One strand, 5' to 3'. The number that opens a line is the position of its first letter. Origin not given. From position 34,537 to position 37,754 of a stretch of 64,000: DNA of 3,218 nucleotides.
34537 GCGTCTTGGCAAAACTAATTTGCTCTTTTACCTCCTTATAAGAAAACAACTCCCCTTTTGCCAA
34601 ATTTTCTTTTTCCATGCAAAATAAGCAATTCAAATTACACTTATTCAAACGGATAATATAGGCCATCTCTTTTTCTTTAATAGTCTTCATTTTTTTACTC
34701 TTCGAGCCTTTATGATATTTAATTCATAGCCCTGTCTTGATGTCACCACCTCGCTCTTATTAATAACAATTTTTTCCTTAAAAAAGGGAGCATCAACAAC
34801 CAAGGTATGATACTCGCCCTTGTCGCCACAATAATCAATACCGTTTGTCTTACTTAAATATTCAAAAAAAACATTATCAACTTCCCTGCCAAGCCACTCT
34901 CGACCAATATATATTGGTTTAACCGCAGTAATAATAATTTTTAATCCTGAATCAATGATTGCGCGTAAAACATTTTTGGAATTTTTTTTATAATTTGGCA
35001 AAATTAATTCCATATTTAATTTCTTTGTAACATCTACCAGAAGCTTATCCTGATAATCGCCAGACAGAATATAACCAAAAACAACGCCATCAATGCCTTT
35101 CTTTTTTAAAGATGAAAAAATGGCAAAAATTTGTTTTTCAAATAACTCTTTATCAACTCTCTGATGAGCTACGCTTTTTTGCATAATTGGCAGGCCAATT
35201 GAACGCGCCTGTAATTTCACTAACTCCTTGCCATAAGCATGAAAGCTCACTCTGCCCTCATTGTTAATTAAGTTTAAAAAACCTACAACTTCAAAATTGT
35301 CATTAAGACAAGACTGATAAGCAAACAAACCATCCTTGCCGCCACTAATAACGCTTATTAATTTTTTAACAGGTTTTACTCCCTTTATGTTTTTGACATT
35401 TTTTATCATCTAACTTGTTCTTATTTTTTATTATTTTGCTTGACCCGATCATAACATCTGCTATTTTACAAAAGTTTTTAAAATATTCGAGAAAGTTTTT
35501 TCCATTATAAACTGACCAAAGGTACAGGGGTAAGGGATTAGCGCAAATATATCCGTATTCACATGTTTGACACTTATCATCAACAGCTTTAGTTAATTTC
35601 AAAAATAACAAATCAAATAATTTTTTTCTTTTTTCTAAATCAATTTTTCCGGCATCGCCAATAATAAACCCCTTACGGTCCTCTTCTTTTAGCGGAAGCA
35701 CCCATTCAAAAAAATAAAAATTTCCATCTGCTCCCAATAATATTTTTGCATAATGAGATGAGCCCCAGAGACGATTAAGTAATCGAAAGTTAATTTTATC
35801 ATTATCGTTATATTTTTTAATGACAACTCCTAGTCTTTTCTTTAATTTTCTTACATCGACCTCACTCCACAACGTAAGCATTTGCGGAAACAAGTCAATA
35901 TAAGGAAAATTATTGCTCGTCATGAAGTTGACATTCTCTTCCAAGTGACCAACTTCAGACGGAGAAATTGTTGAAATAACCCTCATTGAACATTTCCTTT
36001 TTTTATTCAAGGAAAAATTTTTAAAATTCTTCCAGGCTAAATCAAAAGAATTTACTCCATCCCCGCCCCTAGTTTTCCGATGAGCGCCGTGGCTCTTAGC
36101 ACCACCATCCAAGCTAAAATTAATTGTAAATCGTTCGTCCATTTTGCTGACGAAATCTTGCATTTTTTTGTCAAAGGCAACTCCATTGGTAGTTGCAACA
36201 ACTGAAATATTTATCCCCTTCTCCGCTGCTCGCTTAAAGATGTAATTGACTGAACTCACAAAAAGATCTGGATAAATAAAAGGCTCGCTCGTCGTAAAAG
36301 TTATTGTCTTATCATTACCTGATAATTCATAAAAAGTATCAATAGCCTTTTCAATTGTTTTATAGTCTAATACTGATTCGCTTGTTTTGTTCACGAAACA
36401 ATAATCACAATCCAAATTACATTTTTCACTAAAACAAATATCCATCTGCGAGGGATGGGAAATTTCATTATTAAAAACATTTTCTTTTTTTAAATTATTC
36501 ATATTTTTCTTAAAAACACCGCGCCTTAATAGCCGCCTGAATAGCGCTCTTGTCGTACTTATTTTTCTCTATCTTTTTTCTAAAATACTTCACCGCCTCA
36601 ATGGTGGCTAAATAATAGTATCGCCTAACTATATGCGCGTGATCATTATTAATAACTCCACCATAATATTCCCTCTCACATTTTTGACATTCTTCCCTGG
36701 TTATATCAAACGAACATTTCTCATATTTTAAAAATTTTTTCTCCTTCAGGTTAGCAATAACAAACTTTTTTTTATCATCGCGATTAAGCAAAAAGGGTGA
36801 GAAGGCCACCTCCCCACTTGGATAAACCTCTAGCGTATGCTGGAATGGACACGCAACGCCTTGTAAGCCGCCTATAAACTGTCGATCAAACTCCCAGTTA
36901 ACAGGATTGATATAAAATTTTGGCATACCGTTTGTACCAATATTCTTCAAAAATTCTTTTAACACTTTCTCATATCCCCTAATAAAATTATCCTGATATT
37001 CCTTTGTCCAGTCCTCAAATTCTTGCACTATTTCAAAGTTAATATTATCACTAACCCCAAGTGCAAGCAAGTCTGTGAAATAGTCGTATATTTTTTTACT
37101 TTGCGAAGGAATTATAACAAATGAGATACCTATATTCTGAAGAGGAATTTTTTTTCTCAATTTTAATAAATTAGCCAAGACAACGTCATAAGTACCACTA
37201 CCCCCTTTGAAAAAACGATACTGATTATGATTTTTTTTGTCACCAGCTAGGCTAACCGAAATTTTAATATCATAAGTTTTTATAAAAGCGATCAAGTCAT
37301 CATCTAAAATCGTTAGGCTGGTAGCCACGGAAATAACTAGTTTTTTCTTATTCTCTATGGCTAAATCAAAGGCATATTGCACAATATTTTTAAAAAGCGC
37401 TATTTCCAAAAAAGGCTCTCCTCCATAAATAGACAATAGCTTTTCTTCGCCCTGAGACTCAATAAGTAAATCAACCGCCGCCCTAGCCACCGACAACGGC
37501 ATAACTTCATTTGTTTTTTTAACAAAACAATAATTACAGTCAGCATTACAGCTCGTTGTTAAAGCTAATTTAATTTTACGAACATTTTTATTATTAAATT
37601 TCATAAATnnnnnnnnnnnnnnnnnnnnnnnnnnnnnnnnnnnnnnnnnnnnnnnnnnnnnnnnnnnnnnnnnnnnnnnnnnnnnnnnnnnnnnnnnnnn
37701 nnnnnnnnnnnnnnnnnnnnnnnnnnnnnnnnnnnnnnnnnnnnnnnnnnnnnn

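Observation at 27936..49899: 22-gene single-strand operon: His-Xaa-Ser peptide, eight radical SAM enzymes, YcaO, UbiU/UbiV-like pair, UbiA prenyltransferase, PP-loop ATPase and A24-like peptidase, a candidate undescribed maturation system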

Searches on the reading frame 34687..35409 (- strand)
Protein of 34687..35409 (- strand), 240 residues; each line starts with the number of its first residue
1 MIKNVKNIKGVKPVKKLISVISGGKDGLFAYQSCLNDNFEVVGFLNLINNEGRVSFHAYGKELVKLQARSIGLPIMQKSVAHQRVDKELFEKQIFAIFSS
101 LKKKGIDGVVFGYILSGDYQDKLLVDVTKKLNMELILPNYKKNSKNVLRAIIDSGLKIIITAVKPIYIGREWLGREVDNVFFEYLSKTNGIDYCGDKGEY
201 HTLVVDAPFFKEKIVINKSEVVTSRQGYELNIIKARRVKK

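Call 5: search_protein_families(library=ncbifam, proteins=[window:34687-35409:-], max_evalue=0.01)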
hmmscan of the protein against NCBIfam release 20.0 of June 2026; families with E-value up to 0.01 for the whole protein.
window:34687-35409:- (240 aa): 3 families
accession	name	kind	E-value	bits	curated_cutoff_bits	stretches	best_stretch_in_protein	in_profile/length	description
TIGR03679.1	Dph6_archaeal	equivalog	1.8e-36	125.4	197.3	1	19-233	2-216/218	diphthine--ammonia ligase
NF052346.1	PAB0415_fam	hypoth_equivalog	8.5e-18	64.8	250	1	18-226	1-199/205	PAB0415 family putative ATP pyrophosphatase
NF052347.1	TTX_0299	hypoth_equivalog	5.5e-13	48.9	250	1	18-228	1-195/200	TTX_0299 family putative ATP pyrophosphatase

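Call 7: search_protein_families(library=pfam, proteins=[window:34687-35409:-], max_evalue=0.01)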
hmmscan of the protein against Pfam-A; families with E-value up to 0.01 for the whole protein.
window:34687-35409:- (240 aa): 1 family
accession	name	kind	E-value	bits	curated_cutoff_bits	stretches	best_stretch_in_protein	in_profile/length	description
PF01902.24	Diphthami_syn_2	-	7.1e-35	120.9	23.2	1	16-234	2-216/219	Diphthamide synthase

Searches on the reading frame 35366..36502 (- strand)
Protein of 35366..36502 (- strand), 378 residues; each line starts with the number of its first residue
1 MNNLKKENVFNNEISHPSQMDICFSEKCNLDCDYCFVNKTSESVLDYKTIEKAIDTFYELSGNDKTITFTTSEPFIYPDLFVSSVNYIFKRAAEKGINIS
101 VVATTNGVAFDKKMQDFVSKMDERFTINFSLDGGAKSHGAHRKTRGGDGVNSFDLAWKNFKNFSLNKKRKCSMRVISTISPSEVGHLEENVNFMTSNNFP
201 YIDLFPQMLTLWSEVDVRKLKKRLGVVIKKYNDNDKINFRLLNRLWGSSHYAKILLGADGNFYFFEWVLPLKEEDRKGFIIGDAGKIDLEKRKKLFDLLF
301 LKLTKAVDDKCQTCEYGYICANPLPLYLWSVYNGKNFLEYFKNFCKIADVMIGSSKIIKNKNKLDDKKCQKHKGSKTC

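Call 5: search_protein_families(library=ncbifam, proteins=[window:35366-36502:-], max_evalue=0.01)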
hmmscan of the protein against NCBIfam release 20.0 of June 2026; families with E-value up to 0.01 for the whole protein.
window:35366-36502:- (378 aa): 47 families (the best 25 are shown)
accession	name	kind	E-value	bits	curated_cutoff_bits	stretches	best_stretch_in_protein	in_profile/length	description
NF047865.1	rSAM_PapB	equivalog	3.8e-31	108.5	340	1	20-233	5-214/330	PapB family radical SAM/SPASM ranthipeptide maturase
TIGR04261.1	rSAM_GlyRichRpt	subfamily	2.1e-18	66.5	310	1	27-200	6-179/363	cyclophane-forming radical SAM/SPASM peptide maturase GrrM/OscB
NF041298.1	rSAM_mat_DynA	equivalog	3.8e-18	65.6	450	1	27-201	10-181/356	dynobactin maturation radical SAM/SPASM protein DynA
TIGR03906.1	quino_hemo_SAM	equivalog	7.6e-17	61.1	453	1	25-183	101-262/467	quinohemoprotein amine dehydrogenase maturation protein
TIGR04064.1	rSAM_nif11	equivalog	9.7e-17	60.8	518.7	1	13-166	73-227/459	nif11-like peptide radical SAM maturase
TIGR03942.1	sulfatase_rSAM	equivalog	1.4e-16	60.6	349.45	1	24-210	7-192/363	anaerobic sulfatase maturase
TIGR04115.1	rSAM_Cxxx_rpt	equivalog_domain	1.5e-16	60.8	350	1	24-205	8-194/359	radical SAM peptide maturase, CXXX-repeat target family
TIGR04068.1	rSAM_ocin_clost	equivalog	5.4e-16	58.5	500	1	22-164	88-233/462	Cys-rich peptide radical SAM maturase CcpM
TIGR03978.1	rSAM_paired_1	equivalog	6.7e-16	58.1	370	1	22-191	87-254/466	His-Xaa-Ser system radical SAM maturase HxsB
NF041707.1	rSAM_YhhB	equivalog_domain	1.7e-15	56.9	445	1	26-204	10-192/369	cyclophane-forming radical SAM/SPASM peptide maturase YhhB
TIGR03974.1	rSAM_six_Cys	equivalog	3.6e-15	55.8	425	1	24-209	103-288/451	thioether cross-link-forming SCIFF peptide maturase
NF035951.1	rSAM_RumMC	equivalog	2.9e-11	42.7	720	1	22-164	116-260/510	RumMC family radical SAM sactipeptide maturase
NF038283.1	viperin_w_prok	equivalog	1e-10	41.2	180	1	24-134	8-117/281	viperin family antiviral radical SAM protein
NF033640.1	N_Twi_rSAM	subfamily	2.7e-10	39.9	170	1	13-232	106-334/398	twitch domain-containing radical SAM protein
NF049973.1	radical_Rv1681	equivalog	1.2e-09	37.6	380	1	27-196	81-236/326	Rv1681 family radical SAM protein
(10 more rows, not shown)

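Call 7: search_protein_families(library=pfam, proteins=[window:35366-36502:-], max_evalue=0.01)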
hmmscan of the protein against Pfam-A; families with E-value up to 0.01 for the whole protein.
window:35366-36502:- (378 aa): 2 families
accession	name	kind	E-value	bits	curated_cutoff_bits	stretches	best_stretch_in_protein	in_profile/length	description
PF04055.27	Radical_SAM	-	5e-12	46.7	29.5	1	23-149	2-125/166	Radical SAM superfamily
PF13353.11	Fer4_12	-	0.0013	19.5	22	1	23-122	10-110/137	4Fe-4S single cluster domain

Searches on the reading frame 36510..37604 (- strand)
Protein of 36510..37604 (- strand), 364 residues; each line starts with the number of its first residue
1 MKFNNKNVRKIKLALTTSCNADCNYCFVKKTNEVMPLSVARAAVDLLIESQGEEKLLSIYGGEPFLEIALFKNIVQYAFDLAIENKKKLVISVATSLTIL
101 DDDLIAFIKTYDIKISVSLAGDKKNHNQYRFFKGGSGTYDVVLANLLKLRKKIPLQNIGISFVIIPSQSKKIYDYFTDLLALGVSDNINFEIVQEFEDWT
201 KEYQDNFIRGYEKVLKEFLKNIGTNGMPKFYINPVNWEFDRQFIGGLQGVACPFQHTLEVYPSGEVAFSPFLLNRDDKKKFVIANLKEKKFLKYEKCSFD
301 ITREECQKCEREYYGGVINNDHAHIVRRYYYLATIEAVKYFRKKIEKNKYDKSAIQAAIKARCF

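Call 5: search_protein_families(library=ncbifam, proteins=[window:36510-37604:-], max_evalue=0.01)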
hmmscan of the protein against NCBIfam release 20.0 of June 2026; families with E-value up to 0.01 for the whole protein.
window:36510-37604:- (364 aa): 46 families (the best 25 are shown)
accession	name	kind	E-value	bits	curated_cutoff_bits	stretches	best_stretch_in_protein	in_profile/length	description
NF047865.1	rSAM_PapB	equivalog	4.1e-38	131.4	340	1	8-225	2-219/330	PapB family radical SAM/SPASM ranthipeptide maturase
TIGR04068.1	rSAM_ocin_clost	equivalog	6.5e-33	114.3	500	1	5-223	80-310/462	Cys-rich peptide radical SAM maturase CcpM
TIGR04064.1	rSAM_nif11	equivalog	1.3e-31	109.9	518.7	1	4-154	73-229/459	nif11-like peptide radical SAM maturase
TIGR03978.1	rSAM_paired_1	equivalog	2.7e-27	95.7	370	1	13-159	87-237/466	His-Xaa-Ser system radical SAM maturase HxsB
TIGR03906.1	quino_hemo_SAM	equivalog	3e-27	95.4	453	1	5-153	90-245/467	quinohemoprotein amine dehydrogenase maturation protein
TIGR03974.1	rSAM_six_Cys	equivalog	1.2e-25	90.3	425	1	5-321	93-420/451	thioether cross-link-forming SCIFF peptide maturase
NF038170.1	lachnocin_rSAM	equivalog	2.1e-23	82.9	550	1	4-185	71-262/440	lachnocin radical SAM maturase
NF040492.1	not_ScfB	exception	7.4e-23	81.1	855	1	5-320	91-418/450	ScfB-related radical SAM/SPASM orphan maturase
TIGR04115.1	rSAM_Cxxx_rpt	equivalog_domain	3e-22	79.6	350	1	10-223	3-221/359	radical SAM peptide maturase, CXXX-repeat target family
NF035951.1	rSAM_RumMC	equivalog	2e-21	76.3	720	1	4-179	107-292/510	RumMC family radical SAM sactipeptide maturase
NF038107.1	rSAM_NF038107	equivalog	1.3e-19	70.3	600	1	2-210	79-295/444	Cys-every-fifth radical SAM/SPASM peptide maturase CefB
NF041707.1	rSAM_YhhB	equivalog_domain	2.5e-18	66.2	445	1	15-179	8-185/369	cyclophane-forming radical SAM/SPASM peptide maturase YhhB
NF041298.1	rSAM_mat_DynA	equivalog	4.8e-18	65.3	450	1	16-193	8-184/356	dynobactin maturation radical SAM/SPASM protein DynA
TIGR04280.1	geopep_mat_rSAM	hypoth_equivalog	4.9e-18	65.3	400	1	8-157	83-238/428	geopeptide radical SAM maturase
TIGR03942.1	sulfatase_rSAM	equivalog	8.5e-18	64.5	349.45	1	16-227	8-225/363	anaerobic sulfatase maturase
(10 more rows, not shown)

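Call 7: search_protein_families(library=pfam, proteins=[window:36510-37604:-], max_evalue=0.01)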
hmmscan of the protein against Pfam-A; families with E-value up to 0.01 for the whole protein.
window:36510-37604:- (364 aa): 2 families
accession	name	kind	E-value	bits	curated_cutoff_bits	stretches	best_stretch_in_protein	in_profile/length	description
PF04055.27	Radical_SAM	-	5.2e-13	49.9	29.5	1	15-166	3-152/166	Radical SAM superfamily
PF13353.11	Fer4_12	-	1.5e-07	32.2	22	1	16-127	12-125/137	4Fe-4S single cluster domain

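Call 35: search_protein_families(library=padloc, proteins=[window:36510-37604:-], max_evalue=0.001)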
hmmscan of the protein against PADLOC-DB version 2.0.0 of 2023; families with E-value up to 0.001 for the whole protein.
window:36510-37604:- (364 aa): 2 families
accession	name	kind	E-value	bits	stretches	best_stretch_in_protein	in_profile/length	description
PDLC02903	pVip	-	1.2e-09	36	1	11-121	2-102/257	Viperins not associated with kinases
PDLC02904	pVip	-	1.8e-08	32.2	1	13-94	7-85/262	Viperins associated with kinases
